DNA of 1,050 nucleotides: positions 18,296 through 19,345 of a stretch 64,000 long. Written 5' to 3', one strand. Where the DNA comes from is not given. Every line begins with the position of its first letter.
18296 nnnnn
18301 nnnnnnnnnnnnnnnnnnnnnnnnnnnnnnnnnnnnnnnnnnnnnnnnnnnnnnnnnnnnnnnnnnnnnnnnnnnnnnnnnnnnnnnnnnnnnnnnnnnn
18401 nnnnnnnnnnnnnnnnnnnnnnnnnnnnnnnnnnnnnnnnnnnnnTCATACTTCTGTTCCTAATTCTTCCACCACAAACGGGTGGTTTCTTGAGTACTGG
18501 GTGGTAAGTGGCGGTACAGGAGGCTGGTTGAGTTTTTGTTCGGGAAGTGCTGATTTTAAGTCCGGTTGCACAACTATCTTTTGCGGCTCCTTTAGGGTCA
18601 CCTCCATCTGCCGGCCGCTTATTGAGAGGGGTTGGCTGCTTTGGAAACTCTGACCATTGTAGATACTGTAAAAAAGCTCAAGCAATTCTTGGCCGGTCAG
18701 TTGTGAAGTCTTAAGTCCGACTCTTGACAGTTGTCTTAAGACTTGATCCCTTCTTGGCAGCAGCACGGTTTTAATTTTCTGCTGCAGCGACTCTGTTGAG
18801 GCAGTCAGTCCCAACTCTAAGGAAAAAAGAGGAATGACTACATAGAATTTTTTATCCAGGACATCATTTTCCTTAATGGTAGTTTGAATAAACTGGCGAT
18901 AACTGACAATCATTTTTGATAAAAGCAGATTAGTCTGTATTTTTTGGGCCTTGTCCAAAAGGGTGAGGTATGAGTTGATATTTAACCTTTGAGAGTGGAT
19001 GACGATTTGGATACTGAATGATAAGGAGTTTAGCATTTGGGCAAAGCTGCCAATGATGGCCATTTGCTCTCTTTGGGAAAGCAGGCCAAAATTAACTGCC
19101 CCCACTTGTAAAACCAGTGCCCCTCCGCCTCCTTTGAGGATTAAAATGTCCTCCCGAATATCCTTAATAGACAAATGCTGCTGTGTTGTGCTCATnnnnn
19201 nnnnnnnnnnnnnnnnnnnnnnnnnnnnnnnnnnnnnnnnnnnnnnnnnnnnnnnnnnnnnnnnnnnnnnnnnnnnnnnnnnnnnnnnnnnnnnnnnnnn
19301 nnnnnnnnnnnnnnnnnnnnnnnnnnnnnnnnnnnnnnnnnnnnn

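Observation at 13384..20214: Gram-positive-type T4SS-like core operon with a split VirB4 and a VirB3-CarbopepD fusion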

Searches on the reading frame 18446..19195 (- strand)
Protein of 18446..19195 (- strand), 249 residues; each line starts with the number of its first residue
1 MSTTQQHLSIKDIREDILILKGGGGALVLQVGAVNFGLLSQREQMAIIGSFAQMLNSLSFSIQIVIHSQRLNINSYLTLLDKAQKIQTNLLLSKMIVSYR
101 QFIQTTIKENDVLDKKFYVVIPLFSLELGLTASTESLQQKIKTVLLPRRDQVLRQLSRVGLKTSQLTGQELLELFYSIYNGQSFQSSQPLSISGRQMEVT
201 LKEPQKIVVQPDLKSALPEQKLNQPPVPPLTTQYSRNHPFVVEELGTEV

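Call 3: search_protein_families(library=pfam, proteins=[window:18446-19195:-], max_evalue=0.1)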
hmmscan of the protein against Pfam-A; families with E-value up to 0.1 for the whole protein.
window:18446-19195:- (249 aa): 0 families

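Call 4: search_protein_families(library=ncbifam, proteins=[window:18446-19195:-], max_evalue=0.1)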
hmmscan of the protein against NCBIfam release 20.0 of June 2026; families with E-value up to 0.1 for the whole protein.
window:18446-19195:- (249 aa): 2 families
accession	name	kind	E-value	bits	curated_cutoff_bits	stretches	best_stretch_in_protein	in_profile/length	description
NF045975.1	VirB4_plasma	equivalog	6.6e-10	37.4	590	1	27-189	131-285/894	Mbov_0397 family ICE element conjugal transfer ATPase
NF041427.1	TrsD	subfamily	7.8e-07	29.1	200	1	4-180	15-200/201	TrsD/TraD family conjugative transfer protein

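Call 8: find_homologous_proteins(query=window:18446-19195:-)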
Query window:18446-19195:- (249 aa): 1739 proteins with E <= 0.001 among 2314 candidates; the best 120 are listed.
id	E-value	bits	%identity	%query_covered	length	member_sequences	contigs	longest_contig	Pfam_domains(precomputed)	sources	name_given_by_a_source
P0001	6.8e-150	515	100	100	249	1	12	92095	PF26593.2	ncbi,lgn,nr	ncbi:hypothetical protein HYZ05_00935 [Candidatus Daviesbacteria bacterium]|nr:hypothetical protein 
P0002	1.3e-119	416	82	98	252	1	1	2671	PF26593.2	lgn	-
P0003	1.5e-117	409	80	99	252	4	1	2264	PF26593.2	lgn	-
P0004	2.5e-117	408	81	98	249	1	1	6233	PF26593.2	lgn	-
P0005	2.1e-115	402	79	98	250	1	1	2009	PF26593.2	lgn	-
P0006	5.2e-111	388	76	98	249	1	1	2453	PF26593.2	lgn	-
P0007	7.5e-110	384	76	98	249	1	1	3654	PF26593.2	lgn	-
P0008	5.5e-104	365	71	100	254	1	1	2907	PF26593.2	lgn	-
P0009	3.2e-101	356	72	98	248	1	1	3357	PF26593.2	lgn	-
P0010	1.7e-99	350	70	100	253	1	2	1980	PF26593.2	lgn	-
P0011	1.7e-99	350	71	99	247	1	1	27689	PF26593.2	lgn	-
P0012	5.5e-98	345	69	98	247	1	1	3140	PF11130.15,PF26593.2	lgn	-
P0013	2.8e-97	343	67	100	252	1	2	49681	PF26593.2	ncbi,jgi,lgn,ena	-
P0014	4.5e-97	342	67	100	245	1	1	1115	PF26593.2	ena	-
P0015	5.0e-97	342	68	98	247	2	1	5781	PF26593.2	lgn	-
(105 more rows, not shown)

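Call 34: search_solved_structures(query=A3, max_evalue=10, show_alignments=2)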
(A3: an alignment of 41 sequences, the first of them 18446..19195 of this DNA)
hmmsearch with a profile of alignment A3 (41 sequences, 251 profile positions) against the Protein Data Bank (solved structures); distinct sequences matched with E-value up to 10: 0.

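Call 46: predict_structure(alignment_id=A3)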
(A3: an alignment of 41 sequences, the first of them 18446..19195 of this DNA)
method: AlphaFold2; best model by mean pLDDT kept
length: 249 residues; sequences in the alignment: 41
mean_pLDDT: 63.7   pTM: 0.48
mean pLDDT of the five models: 63.7, 54.7, 47.2, 40.9, 40.2
residues with pLDDT >= 90: 1; 70-90: 122; 50-70: 54; < 50: 72
segments of 3 or more residues with pLDDT < 50: 1-8, 186-249
pLDDT, mean of each block of 10 residues (from residue 1): 38 61 73 65 75 77 74 76 86 85 75 74 72 72 83 80 74 67 49 43 42 36 37 38 40
secondary structure, 60 per line:
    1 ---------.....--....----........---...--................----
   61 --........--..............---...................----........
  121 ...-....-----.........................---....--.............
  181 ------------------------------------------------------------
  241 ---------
elements in order: E10-14 E17-20 E25-32 H41-56 E63-70 H73-86 H90-108 E113-123 H125-128 H134-158 E162-165 H168-180

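Call 81: fold_search(model_id=the predicted structure, library=pdb)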
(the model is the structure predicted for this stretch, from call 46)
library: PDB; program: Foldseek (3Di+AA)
matches with E <= 10: 448; with E <= 0.001: 1
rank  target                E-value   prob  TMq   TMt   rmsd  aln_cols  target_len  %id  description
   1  7o42_A                5.9e-04  1.00  0.39  0.13   6.2       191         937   12  TrwK/VirB4unbound trimer of dimers complex (with Hcp1) from the R388 type IV secretion system determined by cryo-EM. (released 2022-06-22)
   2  8rtd_O                3.7e-03  1.00  0.39  0.15   6.2       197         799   12  Stalk-Arches-IMC structure from the fully-assembled R388 type IV secretion system determined by cryo-EM. (released 2024-06-19)
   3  8rtb_A                3.7e-03  1.00  0.39  0.16   6.2       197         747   12  Extended inner membrane complex (IMC) protomer structure (TrwM/VirB3-TrwK/VirB4-TrwI/VirB6-TrwG/VirB8-TrwE/VirB10) fro (released 2024-06-19)
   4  8rtd_T                3.7e-03  1.00  0.39  0.15   6.2       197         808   12  Stalk-Arches-IMC structure from the fully-assembled R388 type IV secretion system determined by cryo-EM. (released 2024-06-19)
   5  7o41_B                4.2e-03  1.00  0.41  0.18   5.7       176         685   12  Hexameric composite model of the Inner Membrane Complex (IMC) with the Arches from the fully-assembled R388 type IV se (released 2022-06-22)
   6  7o42_E                4.7e-03  1.00  0.41  0.13   5.7       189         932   12  TrwK/VirB4unbound trimer of dimers complex (with Hcp1) from the R388 type IV secretion system determined by cryo-EM. (released 2022-06-22)
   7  7o43_A                5.6e-03  1.00  0.37  0.14   6.5       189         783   12  TrwK/VirB4unbound dimer complex from R388 type IV secretion system determined by cryo-EM. (released 2022-06-22)
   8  7o43_B                5.6e-03  1.00  0.39  0.15   6.7       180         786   12  TrwK/VirB4unbound dimer complex from R388 type IV secretion system determined by cryo-EM. (released 2022-06-22)
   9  8rtd_g                1.3e-02  0.99  0.37  0.15   6.0       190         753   11  Stalk-Arches-IMC structure from the fully-assembled R388 type IV secretion system determined by cryo-EM. (released 2024-06-19)
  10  8rtd_P                2.0e-02  0.97  0.38  0.15   7.9       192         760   13  Stalk-Arches-IMC structure from the fully-assembled R388 type IV secretion system determined by cryo-EM. (released 2024-06-19)
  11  8rtb_B                2.2e-02  0.97  0.38  0.16   7.9       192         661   13  Extended inner membrane complex (IMC) protomer structure (TrwM/VirB3-TrwK/VirB4-TrwI/VirB6-TrwG/VirB8-TrwE/VirB10) fro (released 2024-06-19)
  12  8rtd_V                2.4e-02  0.97  0.37  0.15   7.7       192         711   13  Stalk-Arches-IMC structure from the fully-assembled R388 type IV secretion system determined by cryo-EM. (released 2024-06-19)
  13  9gad_F                3.1e-02  0.69  0.23  0.37   8.3       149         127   11  Structure and catalytic mechanism of SAM-AMP lyase in Clostridium botulinum CorA-associated type III CRISPR system (released 2025-07-02)
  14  9gad_D                5.4e-02  0.57  0.23  0.36   8.2       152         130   11  Structure and catalytic mechanism of SAM-AMP lyase in Clostridium botulinum CorA-associated type III CRISPR system (released 2025-07-02)
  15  4v7n_AA               6.1e-02  0.35  0.19  0.14  12.6       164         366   10  Glycocyamine kinase, beta-beta homodimer from marine worm Namalycastis sp., with transition state analog Mg(II)-ADP-N (released 2014-07-09)
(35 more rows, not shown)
